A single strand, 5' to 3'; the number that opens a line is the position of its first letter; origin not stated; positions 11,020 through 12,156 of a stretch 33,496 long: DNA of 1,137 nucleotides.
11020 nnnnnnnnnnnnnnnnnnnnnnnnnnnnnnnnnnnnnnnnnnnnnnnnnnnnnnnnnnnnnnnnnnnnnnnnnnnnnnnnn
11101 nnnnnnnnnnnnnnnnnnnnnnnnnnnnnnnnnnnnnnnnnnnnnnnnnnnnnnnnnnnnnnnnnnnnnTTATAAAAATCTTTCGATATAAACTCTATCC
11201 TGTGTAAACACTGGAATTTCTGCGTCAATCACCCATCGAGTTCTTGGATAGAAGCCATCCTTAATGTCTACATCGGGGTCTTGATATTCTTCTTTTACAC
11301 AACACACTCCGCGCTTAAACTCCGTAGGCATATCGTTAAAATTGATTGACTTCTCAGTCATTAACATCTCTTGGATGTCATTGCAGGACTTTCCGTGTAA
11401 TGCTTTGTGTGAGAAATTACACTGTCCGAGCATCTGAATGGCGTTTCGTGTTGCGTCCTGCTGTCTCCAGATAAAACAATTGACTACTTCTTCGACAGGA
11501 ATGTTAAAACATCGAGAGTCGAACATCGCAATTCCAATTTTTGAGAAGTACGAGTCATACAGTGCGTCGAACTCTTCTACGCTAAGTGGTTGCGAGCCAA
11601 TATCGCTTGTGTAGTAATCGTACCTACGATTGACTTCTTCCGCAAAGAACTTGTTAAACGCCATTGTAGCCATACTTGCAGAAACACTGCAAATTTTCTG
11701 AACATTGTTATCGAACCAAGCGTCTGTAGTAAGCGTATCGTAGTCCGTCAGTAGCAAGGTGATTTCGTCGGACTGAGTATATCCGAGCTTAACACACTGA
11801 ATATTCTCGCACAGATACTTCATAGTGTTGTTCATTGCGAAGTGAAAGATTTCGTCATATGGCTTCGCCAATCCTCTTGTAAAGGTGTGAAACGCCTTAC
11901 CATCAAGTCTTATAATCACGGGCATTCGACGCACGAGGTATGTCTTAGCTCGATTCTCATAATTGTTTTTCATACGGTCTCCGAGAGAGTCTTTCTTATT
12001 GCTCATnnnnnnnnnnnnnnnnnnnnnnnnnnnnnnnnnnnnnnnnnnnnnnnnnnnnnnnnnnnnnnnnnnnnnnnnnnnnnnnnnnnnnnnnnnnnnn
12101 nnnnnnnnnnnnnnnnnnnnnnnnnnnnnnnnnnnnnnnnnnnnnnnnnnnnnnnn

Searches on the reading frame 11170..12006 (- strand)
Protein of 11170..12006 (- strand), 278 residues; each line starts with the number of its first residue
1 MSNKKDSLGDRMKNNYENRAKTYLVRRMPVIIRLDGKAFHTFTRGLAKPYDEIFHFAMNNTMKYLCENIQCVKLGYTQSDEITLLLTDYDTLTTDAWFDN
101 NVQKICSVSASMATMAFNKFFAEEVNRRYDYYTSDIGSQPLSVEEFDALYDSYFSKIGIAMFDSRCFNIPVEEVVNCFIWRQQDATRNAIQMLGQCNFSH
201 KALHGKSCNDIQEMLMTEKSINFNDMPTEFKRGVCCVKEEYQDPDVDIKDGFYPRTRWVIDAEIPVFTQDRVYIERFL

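Call 3: search_protein_families(library=pfam, proteins=[window:11170-12006:-], max_evalue=0.01)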
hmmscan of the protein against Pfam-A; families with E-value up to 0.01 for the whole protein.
window:11170-12006:- (278 aa): 2 families
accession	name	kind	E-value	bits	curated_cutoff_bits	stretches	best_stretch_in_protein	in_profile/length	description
PF04446.17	Thg1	-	2e-29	102.6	29.2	1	11-170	3-130/130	tRNAHis guanylyltransferase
PF14413.11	Thg1C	-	5.8e-05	23.8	26.3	1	199-243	38-82/116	Thg1 C terminal domain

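Call 4: search_protein_families(library=phrogs, proteins=[window:11170-12006:-], max_evalue=0.001)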
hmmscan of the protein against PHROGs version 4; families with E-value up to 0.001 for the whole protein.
window:11170-12006:- (278 aa): 1 family
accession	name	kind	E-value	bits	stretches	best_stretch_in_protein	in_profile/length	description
phrog_4717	-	DNA, RNA and nucleotide metabolism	6.3e-93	312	1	5-276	2-237/250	tRNA-His guanylyltransferase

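Call 9: search_solved_structures(query=window:11170-12006:-, max_evalue=0.01, show_alignments=3)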
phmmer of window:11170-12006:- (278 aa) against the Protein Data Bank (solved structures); distinct sequences matched with E-value up to 0.01: 6.
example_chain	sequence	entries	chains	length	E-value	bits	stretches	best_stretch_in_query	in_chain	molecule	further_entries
4kgk_A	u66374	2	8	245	4e-72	246.3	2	6-124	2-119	Thg1-like uncharacterized protein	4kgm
5axk_A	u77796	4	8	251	2.4e-11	47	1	28-116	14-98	tRNA(His)-5'-guanylyltransferase (Thg1) like protein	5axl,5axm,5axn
5xox_A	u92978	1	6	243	4.8e-10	42.8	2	159-236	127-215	tRNA(His) guanylyltransferase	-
3wbz_A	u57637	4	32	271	1.4e-07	34.6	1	21-88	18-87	Likely histidyl tRNA-specific guanylyltransferase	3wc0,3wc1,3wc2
3otb_A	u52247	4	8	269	2.2e-05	27.5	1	28-238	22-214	tRNA(His) guanylyltransferase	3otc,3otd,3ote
7cv1_A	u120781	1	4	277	2.4e-05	27.3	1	28-238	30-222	Probable tRNA(His) guanylyltransferase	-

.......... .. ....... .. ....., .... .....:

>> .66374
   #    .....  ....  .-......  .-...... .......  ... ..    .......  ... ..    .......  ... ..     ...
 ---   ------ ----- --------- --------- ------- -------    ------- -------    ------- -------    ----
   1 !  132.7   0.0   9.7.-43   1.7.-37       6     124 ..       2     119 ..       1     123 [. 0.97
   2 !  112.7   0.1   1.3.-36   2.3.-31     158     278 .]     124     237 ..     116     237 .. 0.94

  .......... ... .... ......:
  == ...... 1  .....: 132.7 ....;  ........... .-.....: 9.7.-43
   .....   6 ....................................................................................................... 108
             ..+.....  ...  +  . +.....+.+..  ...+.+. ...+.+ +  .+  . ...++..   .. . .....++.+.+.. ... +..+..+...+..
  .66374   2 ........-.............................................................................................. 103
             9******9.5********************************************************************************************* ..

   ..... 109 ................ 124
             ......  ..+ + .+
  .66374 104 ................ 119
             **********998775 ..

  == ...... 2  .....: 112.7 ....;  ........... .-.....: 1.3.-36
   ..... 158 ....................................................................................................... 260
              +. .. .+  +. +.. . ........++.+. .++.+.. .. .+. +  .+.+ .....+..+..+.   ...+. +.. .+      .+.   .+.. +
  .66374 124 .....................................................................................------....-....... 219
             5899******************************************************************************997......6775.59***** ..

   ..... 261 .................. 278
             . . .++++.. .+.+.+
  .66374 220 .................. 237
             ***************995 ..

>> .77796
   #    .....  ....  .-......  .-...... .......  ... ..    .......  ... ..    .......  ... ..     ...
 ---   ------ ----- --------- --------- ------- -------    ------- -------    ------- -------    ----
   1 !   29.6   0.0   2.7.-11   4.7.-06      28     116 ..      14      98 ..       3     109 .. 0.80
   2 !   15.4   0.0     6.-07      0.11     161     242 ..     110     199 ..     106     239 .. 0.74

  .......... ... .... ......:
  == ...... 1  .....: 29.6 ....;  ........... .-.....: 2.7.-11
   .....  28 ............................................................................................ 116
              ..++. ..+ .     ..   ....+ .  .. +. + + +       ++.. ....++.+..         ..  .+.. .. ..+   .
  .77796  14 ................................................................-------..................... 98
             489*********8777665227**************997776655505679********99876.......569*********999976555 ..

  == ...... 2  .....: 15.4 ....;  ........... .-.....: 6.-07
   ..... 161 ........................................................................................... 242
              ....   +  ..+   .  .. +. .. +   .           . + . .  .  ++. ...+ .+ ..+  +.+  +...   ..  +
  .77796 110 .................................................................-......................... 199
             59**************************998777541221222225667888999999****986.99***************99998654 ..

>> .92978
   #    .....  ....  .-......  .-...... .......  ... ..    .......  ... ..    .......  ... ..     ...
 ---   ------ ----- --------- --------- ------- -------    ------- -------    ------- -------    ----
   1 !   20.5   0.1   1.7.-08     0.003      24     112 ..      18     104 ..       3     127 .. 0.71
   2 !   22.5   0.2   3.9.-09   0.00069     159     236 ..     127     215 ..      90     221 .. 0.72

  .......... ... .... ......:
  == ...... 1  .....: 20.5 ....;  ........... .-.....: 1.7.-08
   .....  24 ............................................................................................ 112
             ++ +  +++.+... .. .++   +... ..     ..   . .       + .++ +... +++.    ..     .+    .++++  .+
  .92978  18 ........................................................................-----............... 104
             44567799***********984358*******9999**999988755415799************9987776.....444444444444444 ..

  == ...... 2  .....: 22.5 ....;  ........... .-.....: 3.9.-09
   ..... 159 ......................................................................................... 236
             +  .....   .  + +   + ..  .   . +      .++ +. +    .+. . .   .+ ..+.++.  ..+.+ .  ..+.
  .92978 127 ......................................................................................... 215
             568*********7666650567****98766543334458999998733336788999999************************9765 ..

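Call 11: search_dna_similar(query=window:11170-12006:-, collection=phages, mode=protein, max_rows=60, max_evalue=1e-10)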
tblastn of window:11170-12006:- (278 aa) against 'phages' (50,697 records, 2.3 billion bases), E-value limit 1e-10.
Records with a match: 159; places in all: 160; records where one place covers at least 80% of the query: 154.
Best place of each record, by identity: <60% 159.
By first word of the organism name: Bacillus 44; Prevotella 15; Caulobacter 13; Mycobacterium 11; Erwinia 7; Brevundimonas 7; Vibrio 6; Aeromonas 6; Burkholderia 5; Fusobacterium 4; and 18 more.
By host as written in the record: - 17; Prevotella sp. 15; Bacillus cereus 14; Caulobacter vibrioides CB15 13; Mycobacterium smegmatis mc2 155 8; Brevundimonas pondensis LVF1 6; Bacillus sp. 5; Burkholderia cenocepacia 4; and 48 more.
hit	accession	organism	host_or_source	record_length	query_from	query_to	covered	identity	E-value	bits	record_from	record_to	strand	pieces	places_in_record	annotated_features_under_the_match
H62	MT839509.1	Bacteriophage sp.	human fecal samples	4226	5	278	99%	57.3%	3e-87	288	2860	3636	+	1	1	record has no annotation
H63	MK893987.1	Staphylococcus phage PMBT8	Staphylococcus hyicus 07/02 4A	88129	5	278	99%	47.8%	2e-67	232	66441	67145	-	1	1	tRNAHis-5'-guanylyltransferase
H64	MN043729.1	Bacillus phage vB_BmeM-Goe8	Bacillus megaterium DSM 319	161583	5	278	99%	47.4%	6e-69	236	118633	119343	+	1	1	putative tRNAHis guanylyltransferase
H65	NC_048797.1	Bacillus phage vB_BmeM-Goe8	Bacillus megaterium DSM 319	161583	5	278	99%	47.4%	6e-69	236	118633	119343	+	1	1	tRNA-His guanylyltransferase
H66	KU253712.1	Bacillus phage Eldridge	Bacillus megaterium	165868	6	278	98%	47.3%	2e-67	232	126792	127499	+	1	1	tRNA-His guanylyltransferase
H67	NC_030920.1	Bacillus phage Eldridge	Bacillus megaterium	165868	6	278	98%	47.3%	2e-67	232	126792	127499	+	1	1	tRNA-His guanylyltransferase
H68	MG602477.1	Bacillus phage BCP01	Bacillus cereus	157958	6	274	97%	47.2%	3e-65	226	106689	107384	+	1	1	hypothetical protein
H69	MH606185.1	Bacillus phage BSP38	Bacillus subtilis KCCM 12052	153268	1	278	100%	45.7%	6e-65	225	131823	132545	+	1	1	putative tRNAHis guanylyltransferase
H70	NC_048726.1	Bacillus phage BSP38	Bacillus subtilis KCCM 12052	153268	1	278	100%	45.7%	6e-65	225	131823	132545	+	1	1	tRNA-His guanylyltransferase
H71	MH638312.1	Bacillus phage Kioshi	Bacillus thuringiensis kurstaki ATCC ...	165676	4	274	97%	46.9%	2e-66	229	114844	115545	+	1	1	170: tRNAHis guanylyltransferase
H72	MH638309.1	Bacillus phage Hobo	Bacillus thuringiensis kurstaki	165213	4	274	97%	46.9%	5e-65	225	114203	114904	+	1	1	168: tRNAHis guanylyltransferase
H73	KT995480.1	Bacillus phage BM15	Priestia megaterium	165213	4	274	97%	46.9%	5e-65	225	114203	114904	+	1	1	tRNA-His guanylyltransferase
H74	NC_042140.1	Bacillus phage BM15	Priestia megaterium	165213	4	274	97%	46.9%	5e-65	225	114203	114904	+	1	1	tRNA-His guanylyltransferase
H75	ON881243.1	Bacillus phage PK-3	Bacillus sp.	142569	6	278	98%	46.2%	2e-63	221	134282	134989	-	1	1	tRNA(His) guanylyltransferase Thg1 family protein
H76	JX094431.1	Bacillus phage vB_BceM_Bc431v3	Bacillus cereus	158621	6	274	97%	46.8%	1e-64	224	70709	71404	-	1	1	orf143: putative tRNA-His guanylyltransferase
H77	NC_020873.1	Bacillus phage vB_BceM_Bc431v3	Bacillus cereus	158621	6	274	97%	46.8%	1e-64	224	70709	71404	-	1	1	orf143: tRNA-His guanylyltransferase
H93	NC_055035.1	Fusobacterium phage Fnu1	Fusobacterium nucleatum ATCC 10953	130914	8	278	97%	45.2%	9e-59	207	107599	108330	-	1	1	tRNA-His guanylyltransferase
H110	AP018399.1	Xanthomonas phage XacN1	Xanthomonas citri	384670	6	274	97%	44.4%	7e-54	193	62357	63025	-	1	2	tRNA-His guanylyltransferase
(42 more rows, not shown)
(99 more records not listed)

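Call 12: get_annotated_region(hit=H93, flank=10000)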
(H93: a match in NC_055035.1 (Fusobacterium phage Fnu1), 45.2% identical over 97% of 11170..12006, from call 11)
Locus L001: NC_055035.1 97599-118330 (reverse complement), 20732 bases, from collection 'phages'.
description: Fusobacterium phage Fnu1, complete genome.
organism: Fusobacterium phage Fnu1 (NCBI taxid 2530024)
taxonomy: Viruses; Duplodnaviria; Heunggongvirae; Uroviricota; Caudoviricetes; Latrobevirus; Latrobevirus FNU1
host: Fusobacterium nucleatum ATCC 10953; source: -; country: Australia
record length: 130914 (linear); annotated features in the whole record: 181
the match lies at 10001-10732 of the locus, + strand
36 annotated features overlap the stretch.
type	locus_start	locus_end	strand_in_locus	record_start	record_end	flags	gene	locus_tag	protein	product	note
CDS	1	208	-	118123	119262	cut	-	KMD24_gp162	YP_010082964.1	anti-repressor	161. hypothetical protein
CDS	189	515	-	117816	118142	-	-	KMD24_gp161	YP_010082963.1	hypothetical protein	160. No significant similarity found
CDS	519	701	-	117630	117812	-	-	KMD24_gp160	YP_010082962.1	hypothetical protein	159. No significant similarity found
CDS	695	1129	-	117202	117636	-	-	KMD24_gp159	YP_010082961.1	heparinase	158. heparinase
CDS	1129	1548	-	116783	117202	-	-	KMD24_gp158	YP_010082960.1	hypothetical protein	157. No significant similarity found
CDS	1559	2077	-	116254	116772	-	-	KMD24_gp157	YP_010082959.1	hypothetical protein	156. No significant similarity found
CDS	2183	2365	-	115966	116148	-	-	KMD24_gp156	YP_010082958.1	hypothetical protein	155. No significant similarity found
CDS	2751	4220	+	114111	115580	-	-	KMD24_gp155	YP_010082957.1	hypothetical protein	154. hypothetical protein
CDS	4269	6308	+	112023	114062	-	-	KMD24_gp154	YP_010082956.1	exonuclease V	153. AAA family ATPase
CDS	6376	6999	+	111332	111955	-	-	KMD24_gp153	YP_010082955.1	DNA methyltransferase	152. TPA: tRNA (adenine-N(6)-)-methyltransferase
CDS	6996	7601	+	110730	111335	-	-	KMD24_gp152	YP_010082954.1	hypothetical protein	151. hypothetical protein A2Y22_00670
CDS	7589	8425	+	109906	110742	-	-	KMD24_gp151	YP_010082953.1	tetrahydrofolate dehydrogenase and cyclohydrolase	150. bifunctional methylenetetrahydrofolate dehydrogenase/methenyltetrahydrofolate cyclohydrolase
CDS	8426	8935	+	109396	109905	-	-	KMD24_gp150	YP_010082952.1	hypothetical protein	149. No significant similarity found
CDS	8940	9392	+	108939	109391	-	-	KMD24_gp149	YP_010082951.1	Furin-1 precursor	148. Furin-1 precursor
CDS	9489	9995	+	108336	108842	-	-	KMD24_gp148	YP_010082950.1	hypothetical protein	147. hypothetical protein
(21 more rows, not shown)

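Call 13: get_annotated_region(hit=H63, flank=10000)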
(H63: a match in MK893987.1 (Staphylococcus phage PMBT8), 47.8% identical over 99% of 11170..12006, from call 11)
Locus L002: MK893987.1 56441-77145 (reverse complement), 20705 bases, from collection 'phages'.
description: Staphylococcus phage PMBT8, complete genome.
organism: Staphylococcus phage PMBT8 (NCBI taxid 2590894)
taxonomy: Viruses; Duplodnaviria; Heunggongvirae; Uroviricota; Caudoviricetes; Sextaecvirus
host: Staphylococcus hyicus 07/02 4A; source: piglet; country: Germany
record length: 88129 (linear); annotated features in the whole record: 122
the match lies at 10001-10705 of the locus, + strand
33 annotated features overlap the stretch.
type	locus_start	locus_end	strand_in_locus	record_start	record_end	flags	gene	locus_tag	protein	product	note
CDS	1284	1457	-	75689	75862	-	-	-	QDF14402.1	hypothetical protein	-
CDS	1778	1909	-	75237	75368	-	-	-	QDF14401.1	hypothetical protein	-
CDS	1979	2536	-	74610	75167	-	-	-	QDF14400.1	hypothetical protein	-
CDS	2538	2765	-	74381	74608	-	-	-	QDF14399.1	hypothetical protein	-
CDS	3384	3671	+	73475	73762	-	-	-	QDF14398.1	hypothetical protein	-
CDS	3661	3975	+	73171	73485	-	-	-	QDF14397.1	hypothetical protein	-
CDS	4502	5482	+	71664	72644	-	-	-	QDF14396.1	hypothetical protein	-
CDS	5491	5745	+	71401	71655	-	-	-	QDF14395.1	hypothetical protein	-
CDS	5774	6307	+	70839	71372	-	-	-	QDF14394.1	hypothetical protein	-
CDS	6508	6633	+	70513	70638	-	-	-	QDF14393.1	hypothetical protein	-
CDS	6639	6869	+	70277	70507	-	-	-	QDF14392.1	hypothetical protein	-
CDS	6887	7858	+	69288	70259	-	-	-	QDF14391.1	hypothetical protein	-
CDS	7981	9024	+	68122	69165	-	-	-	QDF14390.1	hypothetical protein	-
CDS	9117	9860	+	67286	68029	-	-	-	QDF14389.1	hypothetical protein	-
CDS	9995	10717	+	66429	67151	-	-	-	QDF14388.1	tRNAHis-5'-guanylyltransferase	-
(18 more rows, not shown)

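Call 27: find_related_loci(query=window:11170-12006:-, collection=viral_contigs, flank=8000)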
Query window:11170-12006:- (278 aa) in viral_contigs; peptide patterns used: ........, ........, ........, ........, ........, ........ (x = any residue, [..] = any of these).
98 stretches matched a pattern; 96 encode a relative of the query (tblastn E <= 1e-3); the best 80 are kept; 80 distinct loci.
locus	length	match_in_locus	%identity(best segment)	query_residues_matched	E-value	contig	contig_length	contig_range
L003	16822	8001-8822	72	1-278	4e-134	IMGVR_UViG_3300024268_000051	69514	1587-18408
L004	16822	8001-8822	72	1-278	4e-134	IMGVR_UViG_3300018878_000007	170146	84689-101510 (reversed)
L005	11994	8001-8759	71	1-276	1e-129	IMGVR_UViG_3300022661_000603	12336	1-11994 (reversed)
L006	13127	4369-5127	71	1-276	1e-129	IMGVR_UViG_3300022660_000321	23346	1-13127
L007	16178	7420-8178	71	1-276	1e-129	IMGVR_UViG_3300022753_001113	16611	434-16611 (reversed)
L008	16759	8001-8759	71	1-276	1e-129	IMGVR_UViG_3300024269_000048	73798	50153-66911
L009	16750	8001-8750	73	1-275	2e-128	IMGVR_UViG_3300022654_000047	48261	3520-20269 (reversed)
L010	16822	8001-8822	69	5-278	3e-125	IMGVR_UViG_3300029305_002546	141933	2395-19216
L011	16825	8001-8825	68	5-278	1e-125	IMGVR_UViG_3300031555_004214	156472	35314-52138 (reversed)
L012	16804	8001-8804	69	1-275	8e-125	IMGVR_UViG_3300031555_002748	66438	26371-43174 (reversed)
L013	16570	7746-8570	69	5-278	2e-123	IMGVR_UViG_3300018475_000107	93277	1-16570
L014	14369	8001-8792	68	1-278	3e-123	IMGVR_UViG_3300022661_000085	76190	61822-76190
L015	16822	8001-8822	72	1-278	4e-134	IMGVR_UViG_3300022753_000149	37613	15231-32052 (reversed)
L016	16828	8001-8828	62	5-278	6e-113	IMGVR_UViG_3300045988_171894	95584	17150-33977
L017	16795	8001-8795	63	5-278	1e-111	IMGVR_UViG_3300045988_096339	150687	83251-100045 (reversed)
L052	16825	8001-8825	58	5-278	7e-100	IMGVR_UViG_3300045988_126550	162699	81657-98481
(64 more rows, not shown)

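Call 58: get_annotated_region(hit=H77, flank=20000)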
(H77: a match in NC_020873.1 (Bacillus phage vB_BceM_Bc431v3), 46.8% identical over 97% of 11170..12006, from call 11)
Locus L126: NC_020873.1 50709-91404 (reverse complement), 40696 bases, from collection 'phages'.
description: Bacillus cereus bacteriophage vB_BceM_Bc431v3, complete genome.
organism: Bacillus phage vB_BceM_Bc431v3 (NCBI taxid 1195072)
taxonomy: Viruses; Duplodnaviria; Heunggongvirae; Uroviricota; Caudoviricetes; Herelleviridae; Bastillevirinae; Caeruleovirus; Caeruleovirus Bc431
host: Bacillus cereus; source: -; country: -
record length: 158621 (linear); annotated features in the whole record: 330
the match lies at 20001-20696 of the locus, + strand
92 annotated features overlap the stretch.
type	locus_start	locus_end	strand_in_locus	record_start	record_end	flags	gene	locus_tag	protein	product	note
CDS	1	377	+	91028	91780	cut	orf177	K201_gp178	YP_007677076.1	nucleotidyltransferase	similar to ZP_00738350.1 hypothetical protein RBTH_07153 [Bacillus thuringiensis serovar israelensis ATCC 35646] and ...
CDS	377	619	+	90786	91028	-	orf176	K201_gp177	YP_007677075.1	hypothetical protein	-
regulatory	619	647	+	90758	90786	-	-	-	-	terminator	rho-independent terminator; discovered using TransTerm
CDS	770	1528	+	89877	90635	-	orf175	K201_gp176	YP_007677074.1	hypothetical protein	similar to YP_001468515.1 gp135 [Listeria phage A511]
CDS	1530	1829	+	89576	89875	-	orf174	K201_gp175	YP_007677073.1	DNA binding protein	similar to YP_001504169.1 putative integration host factor [Enterococcus phage phiEF24C] and YP_024515.1 putative ...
regulatory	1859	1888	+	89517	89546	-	-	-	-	promoter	similar to consensus SigA Bacillus promoter: TTGacW (N15-17)TANWMT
CDS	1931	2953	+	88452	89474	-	orf173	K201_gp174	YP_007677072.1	DNA methyltransferase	similar to ZP_07461376.1 DNA (cytosine-5-)-methyltransferase [Streptococcus pyogenes ATCC 0782] and YP_003307635.1 ...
CDS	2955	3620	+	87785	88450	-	orf172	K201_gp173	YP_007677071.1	DNA methyltransferase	similar to YP_001885133.1 DNA methyltransferase [Clostridium botulinum B str. Eklund 17B]; motifs: Cyt_C5_DNA_methylase ...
regulatory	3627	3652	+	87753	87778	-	-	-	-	terminator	rho-independent terminator; discovered using TransTerm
regulatory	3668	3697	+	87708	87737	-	-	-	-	promoter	similar to consensus SigA Bacillus promoter: TTGacW (N15-17)TANWMT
regulatory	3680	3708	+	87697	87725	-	-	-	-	promoter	similar to consensus SigG Bacillus promoter: gNATR(N18)ANNNTA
CDS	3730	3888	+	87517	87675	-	orf171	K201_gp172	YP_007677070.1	hypothetical protein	motifs: one transmembrane domain shown using TMHMM and Phobius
CDS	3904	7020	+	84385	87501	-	orf170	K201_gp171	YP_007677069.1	DNA polymerase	similar to YP_001504170.1 putative DNA polymerase [Enterococcus phage phiEF24C] and YP_024516.1 putative DNA polymerase ...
regulatory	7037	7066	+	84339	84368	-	-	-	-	promoter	similar to consensus SigA Bacillus promoter: TTGacW (N15-17)TANWMT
regulatory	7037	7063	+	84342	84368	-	-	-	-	promoter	similar to consensus SigA Bacillus promoter: TTGacW (N15-17)TANWMT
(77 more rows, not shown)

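Call 72: find_homologous_proteins(query=window:11170-12006:-, max_evalue=1e-10)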
Query window:11170-12006:- (278 aa): 8000 proteins with E <= 1e-10 among 8000 candidates; the best 120 are listed.
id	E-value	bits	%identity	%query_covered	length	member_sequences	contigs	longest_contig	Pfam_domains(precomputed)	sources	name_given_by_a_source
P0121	8.9e-184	627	97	100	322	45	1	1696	PF14413.12,PF04446.18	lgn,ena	-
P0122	1.2e-166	571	89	100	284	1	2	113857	PF04446.18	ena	-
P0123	4.6e-160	550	85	100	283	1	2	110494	PF04446.18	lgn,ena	-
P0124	4.8e-147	507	80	99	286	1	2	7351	PF04446.18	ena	-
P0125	3.9e-140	484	79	100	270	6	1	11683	PF04446.18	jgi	jgi:tRNA(His) 5'-end guanylyltransferase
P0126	4.4e-140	484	78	99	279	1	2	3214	PF04446.18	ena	-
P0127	4.3e-139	481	77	99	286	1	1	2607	PF04446.18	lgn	-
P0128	4.6e-139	481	77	99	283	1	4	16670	PF04446.18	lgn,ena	-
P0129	5.3e-139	480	77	99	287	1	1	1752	PF04446.18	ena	-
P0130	4.1e-138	478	77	99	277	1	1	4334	PF04446.18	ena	-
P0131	5.2e-138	477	76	99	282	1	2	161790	PF04446.18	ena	-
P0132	1.6e-137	476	76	99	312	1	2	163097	PF04446.18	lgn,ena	-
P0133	2.4e-137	475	76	99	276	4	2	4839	PF04446.18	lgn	-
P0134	4.3e-137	474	77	99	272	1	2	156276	PF04446.18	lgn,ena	-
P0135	5.6e-137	474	76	99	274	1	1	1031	PF04446.18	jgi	jgi:tRNA(His) 5'-end guanylyltransferase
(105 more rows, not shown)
